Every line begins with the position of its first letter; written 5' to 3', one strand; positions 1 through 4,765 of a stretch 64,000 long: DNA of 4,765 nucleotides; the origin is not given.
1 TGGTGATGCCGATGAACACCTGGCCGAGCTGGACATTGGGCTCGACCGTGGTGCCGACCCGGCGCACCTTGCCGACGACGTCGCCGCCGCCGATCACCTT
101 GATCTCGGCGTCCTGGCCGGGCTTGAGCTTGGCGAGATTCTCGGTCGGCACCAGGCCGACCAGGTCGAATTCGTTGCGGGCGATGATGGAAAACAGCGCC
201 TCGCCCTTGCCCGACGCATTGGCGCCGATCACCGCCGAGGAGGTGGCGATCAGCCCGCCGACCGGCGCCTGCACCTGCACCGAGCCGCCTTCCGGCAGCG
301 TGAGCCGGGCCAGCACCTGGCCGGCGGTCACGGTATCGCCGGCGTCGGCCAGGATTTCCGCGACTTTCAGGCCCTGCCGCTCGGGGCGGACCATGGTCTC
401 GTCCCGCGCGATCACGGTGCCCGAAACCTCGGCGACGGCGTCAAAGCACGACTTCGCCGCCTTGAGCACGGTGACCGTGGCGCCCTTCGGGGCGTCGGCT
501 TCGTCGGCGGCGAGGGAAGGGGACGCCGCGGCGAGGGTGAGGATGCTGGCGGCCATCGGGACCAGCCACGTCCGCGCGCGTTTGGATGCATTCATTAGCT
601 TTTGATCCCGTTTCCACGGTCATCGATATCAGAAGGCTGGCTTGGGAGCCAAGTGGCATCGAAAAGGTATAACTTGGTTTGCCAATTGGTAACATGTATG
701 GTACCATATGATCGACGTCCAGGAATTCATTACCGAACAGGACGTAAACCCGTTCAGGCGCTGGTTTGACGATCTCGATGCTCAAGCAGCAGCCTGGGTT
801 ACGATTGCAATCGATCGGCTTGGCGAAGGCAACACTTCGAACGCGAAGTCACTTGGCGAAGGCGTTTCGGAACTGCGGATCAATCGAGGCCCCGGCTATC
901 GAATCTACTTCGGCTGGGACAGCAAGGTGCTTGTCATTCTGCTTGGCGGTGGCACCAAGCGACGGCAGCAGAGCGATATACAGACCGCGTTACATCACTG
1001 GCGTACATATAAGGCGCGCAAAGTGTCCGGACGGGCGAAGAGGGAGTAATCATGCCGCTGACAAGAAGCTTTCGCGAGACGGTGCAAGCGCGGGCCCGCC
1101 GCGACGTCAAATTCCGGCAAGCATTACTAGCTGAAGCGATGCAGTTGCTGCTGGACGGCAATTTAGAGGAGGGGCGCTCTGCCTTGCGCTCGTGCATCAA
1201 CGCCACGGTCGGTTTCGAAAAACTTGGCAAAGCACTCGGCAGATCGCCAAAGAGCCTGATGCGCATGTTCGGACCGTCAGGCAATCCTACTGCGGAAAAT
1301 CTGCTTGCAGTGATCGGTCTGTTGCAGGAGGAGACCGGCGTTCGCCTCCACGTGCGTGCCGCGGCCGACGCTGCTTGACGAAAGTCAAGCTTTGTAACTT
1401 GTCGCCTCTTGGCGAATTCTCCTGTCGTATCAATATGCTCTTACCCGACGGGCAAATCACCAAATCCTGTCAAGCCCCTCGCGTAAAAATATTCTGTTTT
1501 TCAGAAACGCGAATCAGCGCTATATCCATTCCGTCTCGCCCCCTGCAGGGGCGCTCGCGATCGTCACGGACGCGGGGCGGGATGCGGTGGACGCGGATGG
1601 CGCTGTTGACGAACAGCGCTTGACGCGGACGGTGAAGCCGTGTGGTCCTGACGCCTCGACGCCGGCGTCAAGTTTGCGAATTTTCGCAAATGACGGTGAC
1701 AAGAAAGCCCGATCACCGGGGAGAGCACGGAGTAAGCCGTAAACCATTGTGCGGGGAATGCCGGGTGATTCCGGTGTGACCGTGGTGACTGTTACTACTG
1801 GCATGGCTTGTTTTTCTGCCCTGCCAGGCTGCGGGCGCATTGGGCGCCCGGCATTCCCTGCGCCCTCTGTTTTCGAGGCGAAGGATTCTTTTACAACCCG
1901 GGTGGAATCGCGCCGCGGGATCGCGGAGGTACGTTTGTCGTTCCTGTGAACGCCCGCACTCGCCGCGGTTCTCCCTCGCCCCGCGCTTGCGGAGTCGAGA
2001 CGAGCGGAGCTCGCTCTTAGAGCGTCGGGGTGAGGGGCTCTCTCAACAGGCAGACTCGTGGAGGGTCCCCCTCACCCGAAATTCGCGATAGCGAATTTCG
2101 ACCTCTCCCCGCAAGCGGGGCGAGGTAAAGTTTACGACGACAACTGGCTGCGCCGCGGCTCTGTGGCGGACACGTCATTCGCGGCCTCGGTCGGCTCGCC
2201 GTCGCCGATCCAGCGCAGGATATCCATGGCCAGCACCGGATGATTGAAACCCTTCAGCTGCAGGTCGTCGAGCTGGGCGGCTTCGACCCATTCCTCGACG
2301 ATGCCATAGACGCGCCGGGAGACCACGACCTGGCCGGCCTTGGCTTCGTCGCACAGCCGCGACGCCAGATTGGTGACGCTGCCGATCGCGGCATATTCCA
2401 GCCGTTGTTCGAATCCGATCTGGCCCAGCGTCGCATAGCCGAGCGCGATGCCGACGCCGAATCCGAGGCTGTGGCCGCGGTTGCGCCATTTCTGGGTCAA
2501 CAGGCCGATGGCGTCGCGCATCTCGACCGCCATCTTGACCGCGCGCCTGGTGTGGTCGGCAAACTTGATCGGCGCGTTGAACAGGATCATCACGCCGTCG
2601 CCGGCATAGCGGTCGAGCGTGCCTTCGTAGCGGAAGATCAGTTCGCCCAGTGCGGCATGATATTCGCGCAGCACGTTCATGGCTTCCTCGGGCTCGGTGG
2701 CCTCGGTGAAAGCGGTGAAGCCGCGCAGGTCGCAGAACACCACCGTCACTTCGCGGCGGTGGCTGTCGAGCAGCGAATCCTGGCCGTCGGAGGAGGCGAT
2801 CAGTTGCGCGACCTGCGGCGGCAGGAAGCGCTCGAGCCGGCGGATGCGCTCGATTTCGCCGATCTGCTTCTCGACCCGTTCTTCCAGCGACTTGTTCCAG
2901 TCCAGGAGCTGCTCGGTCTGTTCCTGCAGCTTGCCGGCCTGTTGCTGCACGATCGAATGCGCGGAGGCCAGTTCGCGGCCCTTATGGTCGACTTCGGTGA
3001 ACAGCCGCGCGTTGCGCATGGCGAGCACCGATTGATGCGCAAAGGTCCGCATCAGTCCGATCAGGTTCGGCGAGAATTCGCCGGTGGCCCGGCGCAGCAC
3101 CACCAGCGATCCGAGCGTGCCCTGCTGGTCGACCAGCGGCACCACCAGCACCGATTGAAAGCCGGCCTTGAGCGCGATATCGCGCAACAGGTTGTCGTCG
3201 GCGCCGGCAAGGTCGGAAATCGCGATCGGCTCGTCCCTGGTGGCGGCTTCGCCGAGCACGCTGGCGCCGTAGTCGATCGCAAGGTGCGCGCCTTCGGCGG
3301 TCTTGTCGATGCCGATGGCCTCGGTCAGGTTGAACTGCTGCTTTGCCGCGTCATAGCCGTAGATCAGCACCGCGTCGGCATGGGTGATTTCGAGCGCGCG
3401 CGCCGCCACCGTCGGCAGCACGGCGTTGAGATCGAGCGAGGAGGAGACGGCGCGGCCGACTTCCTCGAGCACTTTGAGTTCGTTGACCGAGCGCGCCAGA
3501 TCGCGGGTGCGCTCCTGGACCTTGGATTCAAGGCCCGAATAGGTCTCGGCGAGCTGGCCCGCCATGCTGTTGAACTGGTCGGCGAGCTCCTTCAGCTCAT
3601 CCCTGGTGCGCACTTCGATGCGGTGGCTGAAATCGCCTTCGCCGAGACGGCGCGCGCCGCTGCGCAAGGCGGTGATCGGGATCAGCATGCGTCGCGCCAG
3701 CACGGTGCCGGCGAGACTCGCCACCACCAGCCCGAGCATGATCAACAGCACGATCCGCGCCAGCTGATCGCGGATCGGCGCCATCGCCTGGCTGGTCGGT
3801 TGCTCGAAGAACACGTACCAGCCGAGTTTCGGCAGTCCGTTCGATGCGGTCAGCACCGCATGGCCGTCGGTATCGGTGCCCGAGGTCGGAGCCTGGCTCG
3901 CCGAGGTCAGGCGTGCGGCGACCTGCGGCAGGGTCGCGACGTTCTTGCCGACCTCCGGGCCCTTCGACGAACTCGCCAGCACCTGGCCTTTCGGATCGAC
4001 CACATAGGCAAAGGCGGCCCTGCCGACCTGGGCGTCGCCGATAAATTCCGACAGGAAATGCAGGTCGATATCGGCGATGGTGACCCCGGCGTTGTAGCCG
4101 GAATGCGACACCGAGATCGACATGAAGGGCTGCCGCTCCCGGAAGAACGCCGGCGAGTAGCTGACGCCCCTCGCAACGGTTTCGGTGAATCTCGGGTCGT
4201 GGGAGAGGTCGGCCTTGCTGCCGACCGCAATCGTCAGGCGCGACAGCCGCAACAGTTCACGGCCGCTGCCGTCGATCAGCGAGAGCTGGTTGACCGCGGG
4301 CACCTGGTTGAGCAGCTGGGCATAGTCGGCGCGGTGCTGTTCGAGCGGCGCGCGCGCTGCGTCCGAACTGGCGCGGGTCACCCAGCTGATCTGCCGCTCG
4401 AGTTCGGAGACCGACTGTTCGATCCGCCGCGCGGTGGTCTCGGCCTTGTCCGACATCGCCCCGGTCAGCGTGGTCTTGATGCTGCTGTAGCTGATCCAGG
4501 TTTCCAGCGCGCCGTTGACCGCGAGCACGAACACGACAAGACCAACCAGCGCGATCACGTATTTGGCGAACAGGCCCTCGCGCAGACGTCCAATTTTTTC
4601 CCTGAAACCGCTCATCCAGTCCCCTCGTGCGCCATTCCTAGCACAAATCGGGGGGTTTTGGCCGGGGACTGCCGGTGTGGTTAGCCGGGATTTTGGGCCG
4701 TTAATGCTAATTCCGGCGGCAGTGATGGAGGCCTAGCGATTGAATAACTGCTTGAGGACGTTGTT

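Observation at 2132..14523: Candidate self-contained cNMP-Crp envelope/export module: cyclase, AsmA, Crp, RND, OmpA-C and pseudocaspase-TPR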

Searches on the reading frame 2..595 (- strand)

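Call 3: search_protein_families(library=pfam, proteins=[window:2-595:-], max_evalue=0.01)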
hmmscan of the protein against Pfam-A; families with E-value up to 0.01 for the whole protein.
window:2-595:- (198 aa): 3 families
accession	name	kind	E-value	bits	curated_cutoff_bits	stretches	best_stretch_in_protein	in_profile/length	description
PF13437.12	HlyD_3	-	8.7e-12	46.2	22.2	1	108-193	2-89/106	HlyD family secretion protein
PF16576.10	HlyD_D23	-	3.8e-07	30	30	1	105-189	108-193/214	Barrel-sandwich domain of CusB or HlyD membrane-fusion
PF13533.13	Biotin_lipoyl_2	-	0.0045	17.2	29.8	0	78-99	11-32/32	Biotin-lipoyl like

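Call 6: search_protein_families(library=ncbifam, proteins=[window:2-595:-], max_evalue=0.001)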
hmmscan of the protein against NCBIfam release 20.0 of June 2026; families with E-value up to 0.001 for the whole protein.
window:2-595:- (198 aa): 5 families
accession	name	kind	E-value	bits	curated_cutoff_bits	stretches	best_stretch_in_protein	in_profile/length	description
TIGR01730.1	RND_mfp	subfamily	1.3e-12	47.4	94.9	2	41-98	1-57/322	efflux RND transporter periplasmic adaptor subunit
TIGR00999.1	8a0102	subfamily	1.2e-06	27.8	319.3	1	103-187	90-174/271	CzcB/NccB family metal efflux transporter periplasmic adaptor subunit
TIGR01843.1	type_I_hlyD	subfamily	9.3e-06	24.9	208.65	1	46-99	22-75/422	HlyD family type I secretion periplasmic adaptor subunit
TIGR00998.1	8a0101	subfamily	1.3e-05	24.3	390.8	0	107-179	206-280/334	EmrA/EmrK family multidrug efflux transporter periplasmic adaptor subunit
TIGR02971.1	heterocyst_DevB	subfamily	0.00057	19.4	129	0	108-185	207-283/327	ABC exporter membrane fusion protein, DevB family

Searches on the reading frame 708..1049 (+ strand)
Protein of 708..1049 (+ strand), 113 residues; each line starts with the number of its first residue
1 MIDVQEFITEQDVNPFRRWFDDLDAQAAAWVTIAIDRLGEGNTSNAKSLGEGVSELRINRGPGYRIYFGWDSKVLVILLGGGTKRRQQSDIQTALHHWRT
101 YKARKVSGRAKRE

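Call 64: search_protein_families(library=pfam, proteins=[window:708-1049:+], max_evalue=0.01)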
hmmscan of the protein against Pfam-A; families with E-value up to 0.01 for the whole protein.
window:708-1049:+ (113 aa): 1 family
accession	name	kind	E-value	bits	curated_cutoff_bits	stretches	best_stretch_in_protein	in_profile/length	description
PF05973.20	Gp49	-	4.9e-07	30.2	23.9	1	18-89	1-77/90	Phage derived protein Gp49-like (DUF891)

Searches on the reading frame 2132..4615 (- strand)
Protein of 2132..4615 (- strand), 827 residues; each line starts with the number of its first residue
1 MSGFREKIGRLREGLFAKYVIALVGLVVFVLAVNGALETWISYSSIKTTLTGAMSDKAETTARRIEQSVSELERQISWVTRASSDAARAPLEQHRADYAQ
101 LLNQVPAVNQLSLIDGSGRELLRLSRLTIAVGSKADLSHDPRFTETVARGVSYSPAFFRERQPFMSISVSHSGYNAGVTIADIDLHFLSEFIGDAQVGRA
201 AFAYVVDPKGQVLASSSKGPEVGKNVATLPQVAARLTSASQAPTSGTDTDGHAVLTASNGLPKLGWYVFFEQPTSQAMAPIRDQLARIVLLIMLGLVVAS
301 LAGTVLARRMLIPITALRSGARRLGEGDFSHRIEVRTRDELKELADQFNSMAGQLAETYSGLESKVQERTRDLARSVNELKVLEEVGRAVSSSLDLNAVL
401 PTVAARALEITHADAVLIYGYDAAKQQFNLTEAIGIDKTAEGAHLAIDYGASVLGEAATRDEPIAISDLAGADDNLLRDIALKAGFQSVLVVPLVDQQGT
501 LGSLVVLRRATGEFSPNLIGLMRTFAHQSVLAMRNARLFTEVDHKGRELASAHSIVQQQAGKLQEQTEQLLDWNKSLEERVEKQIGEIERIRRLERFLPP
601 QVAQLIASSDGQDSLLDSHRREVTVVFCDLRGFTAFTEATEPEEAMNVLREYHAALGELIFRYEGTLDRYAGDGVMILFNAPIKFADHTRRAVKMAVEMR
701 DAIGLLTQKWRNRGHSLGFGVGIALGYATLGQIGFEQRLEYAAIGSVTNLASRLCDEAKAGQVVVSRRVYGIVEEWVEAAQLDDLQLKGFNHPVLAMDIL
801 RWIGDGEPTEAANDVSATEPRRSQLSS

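Call 3: search_protein_families(library=pfam, proteins=[window:2132-4615:-], max_evalue=0.01)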
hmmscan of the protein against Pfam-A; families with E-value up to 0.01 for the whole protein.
window:2132-4615:- (827 aa): 6 families
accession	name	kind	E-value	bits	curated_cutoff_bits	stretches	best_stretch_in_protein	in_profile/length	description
PF00211.25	Guanylate_cyc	-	9.3e-20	71.4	21.9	1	621-789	7-172/183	Adenylate and Guanylate cyclase catalytic domain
PF02743.24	dCache_1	-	3.2e-17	63.3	45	1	45-270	2-239/240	Cache domain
PF01590.32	GAF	-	9.1e-14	52.6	22.4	1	395-531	1-131/133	GAF domain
PF00672.30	HAMP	-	2.8e-13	50.4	25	1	305-356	1-52/53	HAMP domain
PF13185.12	GAF_2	-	4.6e-12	46.8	28.6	1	394-533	2-135/136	GAF domain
PF13492.12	GAF_3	-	6.5e-05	23.8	27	1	400-535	6-129/129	GAF domain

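Call 6: search_protein_families(library=ncbifam, proteins=[window:2132-4615:-], max_evalue=0.001)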
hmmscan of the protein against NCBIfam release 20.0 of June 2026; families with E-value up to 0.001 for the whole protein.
window:2132-4615:- (827 aa): 27 families (the best 25 are shown)
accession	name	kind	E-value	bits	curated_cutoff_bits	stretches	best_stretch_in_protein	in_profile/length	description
NF038263.1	prot_phos_SiaA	equivalog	5.2e-21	74.8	700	1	238-396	261-417/658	biofilm regulation protein phosphatase SiaA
NF008184.0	PRK10935.1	equivalog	1e-15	57.5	553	1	293-417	158-284/565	nitrate/nitrite two-component system sensor histidine kinase NarQ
NF007896.0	PRK10600.1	equivalog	3e-15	55.9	578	1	285-426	155-294/598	nitrate/nitrite two-component system sensor histidine kinase NarX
NF012163.2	BaeS_SmeS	equivalog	2.6e-12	46.4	500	1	278-358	156-236/457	sensor histidine kinase efflux regulator BaeS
NF033092.0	HK_WalK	equivalog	2.4e-11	42.9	725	1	201-364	86-255/594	cell wall metabolism sensor histidine kinase WalK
NF007837.0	PRK10549.1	equivalog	6.4e-11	41.6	603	1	289-356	167-234/466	envelope stress sensor histidine kinase BaeS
NF011874.0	PRK15347.1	equivalog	8.3e-11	40.7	852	1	180-376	197-387/921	two component system sensor kinase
NF033094.0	HK_VanS_O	exception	2.7e-10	40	720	1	290-417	51-181/345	vancomycin resistance histidine kinase VanS-O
NF040691.1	MtrAB_MtrB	equivalog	7.2e-10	38.5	450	1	264-369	168-273/507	MtrAB system histidine kinase MtrB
NF058645.1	MCPCtpMPsAe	equivalog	1.7e-09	37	900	1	277-379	196-296/558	methyl-accepting chemotaxis protein CtpM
TIGR01386.1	cztS_silS_copS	subfamily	4e-09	36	292.55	1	206-363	86-242/457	heavy metal sensor histidine kinase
NF012226.0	AdeS_HK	equivalog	2.3e-08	33.6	500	1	288-357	62-133/353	two-component sensor histidine kinase AdeS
NF053592.1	HK_near_YfiR_like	equivalog_domain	4.5e-08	32.9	194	1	277-355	142-221/223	sensor histidine kinase, YfiR-like protein-associated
NF008283.0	PRK11061.1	equivalog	3.6e-07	28.8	583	1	382-538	4-159/748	phosphoenolpyruvate--protein phosphotransferase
NF008318.0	PRK11107.1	equivalog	3.6e-07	28.6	890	1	285-380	177-272/920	two-component sensor histidine kinase BarA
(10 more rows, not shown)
